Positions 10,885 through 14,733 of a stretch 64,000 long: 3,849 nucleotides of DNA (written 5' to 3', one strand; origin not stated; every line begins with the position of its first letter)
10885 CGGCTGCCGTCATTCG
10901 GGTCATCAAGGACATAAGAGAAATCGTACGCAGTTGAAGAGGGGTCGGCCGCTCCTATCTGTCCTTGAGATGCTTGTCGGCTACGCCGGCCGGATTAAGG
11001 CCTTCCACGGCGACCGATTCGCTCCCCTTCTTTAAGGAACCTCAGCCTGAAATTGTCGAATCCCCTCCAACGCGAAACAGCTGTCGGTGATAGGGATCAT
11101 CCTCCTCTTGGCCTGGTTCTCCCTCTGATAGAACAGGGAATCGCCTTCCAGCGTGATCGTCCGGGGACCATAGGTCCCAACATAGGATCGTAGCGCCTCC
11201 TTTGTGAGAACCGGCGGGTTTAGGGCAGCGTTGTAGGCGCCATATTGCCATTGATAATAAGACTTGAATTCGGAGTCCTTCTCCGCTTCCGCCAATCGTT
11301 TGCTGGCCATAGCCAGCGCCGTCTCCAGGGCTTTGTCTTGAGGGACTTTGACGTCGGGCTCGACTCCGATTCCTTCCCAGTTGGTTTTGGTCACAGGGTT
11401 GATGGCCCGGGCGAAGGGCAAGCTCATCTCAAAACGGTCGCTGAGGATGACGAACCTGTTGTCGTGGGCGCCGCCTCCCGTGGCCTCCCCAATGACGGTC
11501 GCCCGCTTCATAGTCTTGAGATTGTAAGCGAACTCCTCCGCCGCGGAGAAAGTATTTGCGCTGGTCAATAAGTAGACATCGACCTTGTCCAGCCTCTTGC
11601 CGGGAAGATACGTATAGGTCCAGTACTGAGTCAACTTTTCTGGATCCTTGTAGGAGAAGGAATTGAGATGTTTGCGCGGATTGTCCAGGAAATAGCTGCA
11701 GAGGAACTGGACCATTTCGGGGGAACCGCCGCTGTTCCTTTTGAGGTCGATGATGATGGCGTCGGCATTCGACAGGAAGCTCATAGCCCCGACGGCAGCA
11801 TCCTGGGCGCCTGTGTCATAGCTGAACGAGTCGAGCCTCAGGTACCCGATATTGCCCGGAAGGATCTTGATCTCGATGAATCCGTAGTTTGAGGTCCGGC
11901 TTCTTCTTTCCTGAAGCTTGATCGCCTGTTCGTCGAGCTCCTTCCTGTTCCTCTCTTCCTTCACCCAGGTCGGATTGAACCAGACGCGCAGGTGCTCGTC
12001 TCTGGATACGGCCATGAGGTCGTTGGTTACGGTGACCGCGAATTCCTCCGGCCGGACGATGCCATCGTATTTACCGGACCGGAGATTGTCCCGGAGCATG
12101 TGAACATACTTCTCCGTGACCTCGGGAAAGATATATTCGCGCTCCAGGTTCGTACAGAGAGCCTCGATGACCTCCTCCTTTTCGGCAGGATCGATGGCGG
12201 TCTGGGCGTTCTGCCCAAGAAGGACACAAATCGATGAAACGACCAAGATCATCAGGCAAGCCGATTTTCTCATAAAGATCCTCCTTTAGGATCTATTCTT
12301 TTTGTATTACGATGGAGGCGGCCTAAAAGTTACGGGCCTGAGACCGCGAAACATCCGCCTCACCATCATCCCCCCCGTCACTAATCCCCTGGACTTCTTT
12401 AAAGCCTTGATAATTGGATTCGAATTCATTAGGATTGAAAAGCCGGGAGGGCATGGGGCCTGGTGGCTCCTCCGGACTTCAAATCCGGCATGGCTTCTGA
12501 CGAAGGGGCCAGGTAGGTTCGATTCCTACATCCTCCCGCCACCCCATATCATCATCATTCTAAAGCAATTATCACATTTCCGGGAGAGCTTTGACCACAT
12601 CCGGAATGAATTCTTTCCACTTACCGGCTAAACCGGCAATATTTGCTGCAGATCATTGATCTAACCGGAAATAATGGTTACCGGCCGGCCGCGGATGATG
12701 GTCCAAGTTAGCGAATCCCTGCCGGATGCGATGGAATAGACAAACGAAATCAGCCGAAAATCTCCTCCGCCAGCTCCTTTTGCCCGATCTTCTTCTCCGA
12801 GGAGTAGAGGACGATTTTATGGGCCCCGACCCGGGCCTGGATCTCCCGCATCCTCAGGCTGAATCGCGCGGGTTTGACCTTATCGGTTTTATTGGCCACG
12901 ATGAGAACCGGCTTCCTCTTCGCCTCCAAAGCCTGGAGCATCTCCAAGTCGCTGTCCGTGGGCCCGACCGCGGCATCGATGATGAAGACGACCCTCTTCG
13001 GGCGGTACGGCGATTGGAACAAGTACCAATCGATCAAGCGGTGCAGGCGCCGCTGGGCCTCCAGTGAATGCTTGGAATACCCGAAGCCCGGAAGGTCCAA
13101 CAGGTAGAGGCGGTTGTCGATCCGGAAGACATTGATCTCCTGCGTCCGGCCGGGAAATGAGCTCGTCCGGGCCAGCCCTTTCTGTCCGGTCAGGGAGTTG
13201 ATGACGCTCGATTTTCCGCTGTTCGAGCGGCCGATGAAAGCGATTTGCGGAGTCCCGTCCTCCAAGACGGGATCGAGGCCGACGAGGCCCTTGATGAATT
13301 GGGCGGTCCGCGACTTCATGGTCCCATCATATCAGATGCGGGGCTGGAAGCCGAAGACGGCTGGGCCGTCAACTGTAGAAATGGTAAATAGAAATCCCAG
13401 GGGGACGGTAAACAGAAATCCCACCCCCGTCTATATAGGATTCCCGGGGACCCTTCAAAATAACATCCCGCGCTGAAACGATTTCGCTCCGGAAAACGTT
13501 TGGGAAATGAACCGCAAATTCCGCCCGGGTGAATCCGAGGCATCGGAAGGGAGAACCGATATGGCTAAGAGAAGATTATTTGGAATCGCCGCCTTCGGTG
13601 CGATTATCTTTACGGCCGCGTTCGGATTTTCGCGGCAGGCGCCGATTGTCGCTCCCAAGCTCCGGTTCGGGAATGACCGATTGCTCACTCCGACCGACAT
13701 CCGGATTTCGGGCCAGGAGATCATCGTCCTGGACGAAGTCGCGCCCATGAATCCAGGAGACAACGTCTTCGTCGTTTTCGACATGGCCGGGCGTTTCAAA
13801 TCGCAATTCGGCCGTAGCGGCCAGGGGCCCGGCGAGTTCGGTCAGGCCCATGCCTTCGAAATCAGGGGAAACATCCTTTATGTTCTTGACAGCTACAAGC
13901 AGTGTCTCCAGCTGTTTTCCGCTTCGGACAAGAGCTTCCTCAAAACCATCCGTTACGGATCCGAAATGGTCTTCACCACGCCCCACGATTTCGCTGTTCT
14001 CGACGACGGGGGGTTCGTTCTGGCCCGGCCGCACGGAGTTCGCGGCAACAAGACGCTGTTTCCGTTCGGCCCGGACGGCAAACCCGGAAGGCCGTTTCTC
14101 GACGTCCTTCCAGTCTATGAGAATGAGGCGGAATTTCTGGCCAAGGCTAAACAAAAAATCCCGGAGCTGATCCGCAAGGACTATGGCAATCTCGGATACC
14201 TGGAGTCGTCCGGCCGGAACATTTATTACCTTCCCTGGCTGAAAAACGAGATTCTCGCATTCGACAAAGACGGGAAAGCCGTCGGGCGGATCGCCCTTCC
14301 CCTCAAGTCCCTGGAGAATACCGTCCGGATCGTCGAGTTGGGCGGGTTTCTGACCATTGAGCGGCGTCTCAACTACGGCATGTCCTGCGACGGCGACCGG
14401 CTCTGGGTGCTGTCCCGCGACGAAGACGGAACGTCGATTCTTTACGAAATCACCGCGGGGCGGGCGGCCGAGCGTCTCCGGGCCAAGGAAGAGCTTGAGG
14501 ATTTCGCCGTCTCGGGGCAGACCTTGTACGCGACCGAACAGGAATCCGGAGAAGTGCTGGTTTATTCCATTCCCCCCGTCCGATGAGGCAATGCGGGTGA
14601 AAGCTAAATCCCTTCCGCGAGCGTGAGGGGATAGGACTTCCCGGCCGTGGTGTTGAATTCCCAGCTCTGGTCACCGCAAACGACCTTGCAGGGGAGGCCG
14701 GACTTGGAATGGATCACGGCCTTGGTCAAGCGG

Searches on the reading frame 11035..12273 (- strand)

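Call 13: search_protein_families(library=pfam, proteins=[window:11035-12273:-], max_evalue=0.001)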
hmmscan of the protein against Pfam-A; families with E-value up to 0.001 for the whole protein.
window:11035-12273:- (413 aa): 2 families
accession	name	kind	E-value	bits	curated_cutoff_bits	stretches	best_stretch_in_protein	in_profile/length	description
PF03572.23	Peptidase_S41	-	7e-26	91.2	24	1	141-310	1-165/165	Peptidase family S41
PF11918.13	Peptidase_S41_N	-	1.6e-08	35.1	26.6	1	33-105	19-92/129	N-terminal domain of Peptidase_S41 in eukaryotic IRBP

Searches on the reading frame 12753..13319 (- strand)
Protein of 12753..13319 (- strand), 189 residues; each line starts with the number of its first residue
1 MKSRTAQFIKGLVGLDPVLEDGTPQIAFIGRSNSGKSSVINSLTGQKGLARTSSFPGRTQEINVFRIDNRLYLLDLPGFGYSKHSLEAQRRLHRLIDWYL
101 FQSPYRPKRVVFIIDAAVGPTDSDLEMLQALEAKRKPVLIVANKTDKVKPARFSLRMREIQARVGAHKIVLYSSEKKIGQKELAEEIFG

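Call 13: search_protein_families(library=pfam, proteins=[window:12753-13319:-], max_evalue=0.001)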
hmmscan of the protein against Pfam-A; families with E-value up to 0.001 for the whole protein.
window:12753-13319:- (189 aa): 6 families
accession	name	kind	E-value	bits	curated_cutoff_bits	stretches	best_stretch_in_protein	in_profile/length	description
PF01926.29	MMR_HSR1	-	2.1e-20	73.4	21.9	1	25-144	1-113/113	50S ribosome-binding GTPase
PF02421.24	FeoB_N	-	3.1e-16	59.7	27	1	25-187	2-156/156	Ferrous iron transport protein B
PF00350.29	Dynamin_N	-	1.1e-07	32.5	27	1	26-52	1-27/168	Dynamin family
PF03193.22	RsgA_GTPase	-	1.4e-07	31.9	30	0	15-79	100-168/174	RsgA GTPase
PF00009.33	GTP_EFTU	-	2.3e-06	27.8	26.5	1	110-187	96-182/188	Elongation factor Tu GTP binding domain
PF09439.16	SRPRB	-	0.00021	21.2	25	1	24-121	4-87/178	Signal recognition particle receptor beta subunit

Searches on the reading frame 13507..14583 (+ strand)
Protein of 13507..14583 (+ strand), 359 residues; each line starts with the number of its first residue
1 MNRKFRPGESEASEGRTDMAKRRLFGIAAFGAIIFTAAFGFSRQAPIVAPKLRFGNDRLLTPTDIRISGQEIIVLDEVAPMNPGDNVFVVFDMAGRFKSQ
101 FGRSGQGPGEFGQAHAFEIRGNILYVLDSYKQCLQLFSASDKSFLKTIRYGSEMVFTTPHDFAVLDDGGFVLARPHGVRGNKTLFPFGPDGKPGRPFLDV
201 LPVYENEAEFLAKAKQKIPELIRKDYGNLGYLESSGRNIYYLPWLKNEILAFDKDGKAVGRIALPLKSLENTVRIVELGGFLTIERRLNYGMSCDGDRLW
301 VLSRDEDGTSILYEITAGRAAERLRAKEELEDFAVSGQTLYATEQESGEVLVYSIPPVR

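Call 13: search_protein_families(library=pfam, proteins=[window:13507-14583:+], max_evalue=0.001)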
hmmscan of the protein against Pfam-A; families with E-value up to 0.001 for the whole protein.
window:13507-14583:+ (359 aa): 3 families
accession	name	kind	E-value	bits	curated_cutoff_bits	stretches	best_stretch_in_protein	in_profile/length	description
PF17170.10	DUF5128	-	7.7e-13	48.8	22.9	1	62-154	46-134/321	6-bladed beta-propeller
PF15869.11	TolB_like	-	5.1e-05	23.2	29.2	1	84-166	38-129/296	TolB-like 6-blade propeller-like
PF01436.27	NHL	-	0.00015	22.1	20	0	156-173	1-18/28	NHL repeat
